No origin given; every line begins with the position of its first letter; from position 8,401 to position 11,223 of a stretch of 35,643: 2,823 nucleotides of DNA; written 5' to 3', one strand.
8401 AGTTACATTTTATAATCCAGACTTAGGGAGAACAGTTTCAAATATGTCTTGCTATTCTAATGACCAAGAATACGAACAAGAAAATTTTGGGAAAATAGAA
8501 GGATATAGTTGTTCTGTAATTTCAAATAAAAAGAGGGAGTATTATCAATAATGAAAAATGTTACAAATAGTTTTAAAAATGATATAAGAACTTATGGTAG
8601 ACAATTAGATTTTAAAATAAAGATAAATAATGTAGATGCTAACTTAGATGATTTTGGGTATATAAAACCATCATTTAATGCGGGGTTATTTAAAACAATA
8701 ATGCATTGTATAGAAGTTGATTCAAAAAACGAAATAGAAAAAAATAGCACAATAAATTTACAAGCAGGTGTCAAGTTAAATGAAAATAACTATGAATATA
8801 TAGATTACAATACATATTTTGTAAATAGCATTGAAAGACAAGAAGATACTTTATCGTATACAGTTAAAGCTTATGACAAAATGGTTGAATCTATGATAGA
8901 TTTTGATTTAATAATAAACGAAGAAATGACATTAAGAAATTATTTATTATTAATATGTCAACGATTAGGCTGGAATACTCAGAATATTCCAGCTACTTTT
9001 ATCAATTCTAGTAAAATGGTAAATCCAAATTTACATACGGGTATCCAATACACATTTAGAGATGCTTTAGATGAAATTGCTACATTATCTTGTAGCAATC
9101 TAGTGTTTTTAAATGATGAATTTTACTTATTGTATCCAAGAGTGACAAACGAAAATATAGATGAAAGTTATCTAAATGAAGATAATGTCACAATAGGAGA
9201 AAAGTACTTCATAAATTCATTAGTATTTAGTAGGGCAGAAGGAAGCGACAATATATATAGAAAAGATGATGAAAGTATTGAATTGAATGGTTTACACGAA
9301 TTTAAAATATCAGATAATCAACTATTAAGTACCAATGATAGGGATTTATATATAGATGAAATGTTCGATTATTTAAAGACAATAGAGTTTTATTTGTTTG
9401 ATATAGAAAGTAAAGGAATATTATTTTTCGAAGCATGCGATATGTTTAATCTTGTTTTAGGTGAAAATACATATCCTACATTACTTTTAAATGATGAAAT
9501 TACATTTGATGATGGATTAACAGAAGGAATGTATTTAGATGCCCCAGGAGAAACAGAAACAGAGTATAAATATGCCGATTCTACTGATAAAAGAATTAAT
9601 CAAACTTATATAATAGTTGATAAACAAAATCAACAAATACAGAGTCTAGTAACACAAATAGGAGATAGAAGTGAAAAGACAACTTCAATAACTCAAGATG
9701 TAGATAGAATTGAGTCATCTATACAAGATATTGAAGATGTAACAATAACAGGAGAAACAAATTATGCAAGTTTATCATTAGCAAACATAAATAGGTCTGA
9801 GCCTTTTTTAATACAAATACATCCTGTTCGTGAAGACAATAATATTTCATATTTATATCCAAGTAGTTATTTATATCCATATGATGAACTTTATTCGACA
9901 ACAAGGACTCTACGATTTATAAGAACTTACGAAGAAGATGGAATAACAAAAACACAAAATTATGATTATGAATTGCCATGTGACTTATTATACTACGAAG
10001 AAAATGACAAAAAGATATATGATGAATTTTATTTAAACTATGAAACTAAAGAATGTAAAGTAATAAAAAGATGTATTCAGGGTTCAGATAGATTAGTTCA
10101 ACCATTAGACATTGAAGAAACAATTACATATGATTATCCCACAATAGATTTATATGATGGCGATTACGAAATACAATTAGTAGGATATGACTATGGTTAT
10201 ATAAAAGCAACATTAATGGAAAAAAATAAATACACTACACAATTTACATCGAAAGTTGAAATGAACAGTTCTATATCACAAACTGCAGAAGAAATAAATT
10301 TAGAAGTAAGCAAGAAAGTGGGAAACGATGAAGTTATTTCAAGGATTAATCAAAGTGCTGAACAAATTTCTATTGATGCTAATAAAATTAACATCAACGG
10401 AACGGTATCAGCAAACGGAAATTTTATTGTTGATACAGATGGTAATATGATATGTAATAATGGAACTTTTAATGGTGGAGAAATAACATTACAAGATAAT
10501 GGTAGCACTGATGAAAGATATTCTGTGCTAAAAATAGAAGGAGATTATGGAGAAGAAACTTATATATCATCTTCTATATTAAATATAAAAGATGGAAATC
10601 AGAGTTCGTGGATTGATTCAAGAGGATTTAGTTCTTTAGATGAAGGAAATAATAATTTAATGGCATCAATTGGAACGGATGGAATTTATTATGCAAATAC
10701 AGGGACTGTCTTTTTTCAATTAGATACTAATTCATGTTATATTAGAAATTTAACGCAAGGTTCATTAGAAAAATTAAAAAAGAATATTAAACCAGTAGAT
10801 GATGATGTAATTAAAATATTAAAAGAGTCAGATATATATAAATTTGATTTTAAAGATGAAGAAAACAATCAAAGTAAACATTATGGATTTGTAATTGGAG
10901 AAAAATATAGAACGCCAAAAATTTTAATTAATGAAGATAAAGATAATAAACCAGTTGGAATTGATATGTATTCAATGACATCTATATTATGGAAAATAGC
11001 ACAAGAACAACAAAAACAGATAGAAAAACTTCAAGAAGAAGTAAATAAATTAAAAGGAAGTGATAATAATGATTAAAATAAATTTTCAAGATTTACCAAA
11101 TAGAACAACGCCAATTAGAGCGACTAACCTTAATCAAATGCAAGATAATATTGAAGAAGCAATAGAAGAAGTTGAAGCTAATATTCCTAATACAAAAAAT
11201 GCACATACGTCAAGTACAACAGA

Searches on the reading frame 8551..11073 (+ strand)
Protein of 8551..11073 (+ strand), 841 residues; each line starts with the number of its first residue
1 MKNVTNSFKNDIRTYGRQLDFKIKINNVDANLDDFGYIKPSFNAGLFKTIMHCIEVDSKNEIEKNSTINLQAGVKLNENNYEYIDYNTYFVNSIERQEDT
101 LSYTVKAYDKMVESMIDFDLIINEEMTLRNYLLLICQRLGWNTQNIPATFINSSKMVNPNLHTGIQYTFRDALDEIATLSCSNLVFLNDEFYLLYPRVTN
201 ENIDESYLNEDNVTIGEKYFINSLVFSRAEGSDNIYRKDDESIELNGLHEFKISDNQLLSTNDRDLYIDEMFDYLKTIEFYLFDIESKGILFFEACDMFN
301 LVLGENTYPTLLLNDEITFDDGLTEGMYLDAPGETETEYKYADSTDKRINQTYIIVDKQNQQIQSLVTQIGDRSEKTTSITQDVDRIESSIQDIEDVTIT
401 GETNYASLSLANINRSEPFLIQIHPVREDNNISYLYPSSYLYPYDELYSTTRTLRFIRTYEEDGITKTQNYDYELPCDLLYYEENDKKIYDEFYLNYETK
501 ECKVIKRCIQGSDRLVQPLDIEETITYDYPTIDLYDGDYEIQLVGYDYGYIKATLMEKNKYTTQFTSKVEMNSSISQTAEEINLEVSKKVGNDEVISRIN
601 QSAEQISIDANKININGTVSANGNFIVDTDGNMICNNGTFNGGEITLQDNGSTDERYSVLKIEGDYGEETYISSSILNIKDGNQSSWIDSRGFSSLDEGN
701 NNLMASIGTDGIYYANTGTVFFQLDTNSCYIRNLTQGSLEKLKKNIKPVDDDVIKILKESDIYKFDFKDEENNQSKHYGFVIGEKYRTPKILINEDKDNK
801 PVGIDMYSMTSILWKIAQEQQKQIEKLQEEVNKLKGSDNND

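Call 89: search_protein_families(library=phrogs, proteins=[window:8551-11073:+], max_evalue=0.001)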
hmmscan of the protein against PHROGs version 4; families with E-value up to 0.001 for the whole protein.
window:8551-11073:+ (841 aa): 6 families
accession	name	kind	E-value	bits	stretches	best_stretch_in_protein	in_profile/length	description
phrog_21440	-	unknown function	2.5e-12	46.8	2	738-828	805-888/889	-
phrog_1775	-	head and packaging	1.8e-07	30.1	1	569-622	1172-1221/1609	minor head protein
phrog_17524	-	tail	1.4e-06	29.3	1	700-828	89-219/246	tail protein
phrog_11785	-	head and packaging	4.3e-06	26.4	1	571-708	410-547/770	minor head protein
phrog_29925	-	unknown function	5.8e-05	22.6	1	738-836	528-619/620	-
phrog_6578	-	tail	0.00026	19.9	0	601-835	961-1191/1210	tail fiber protein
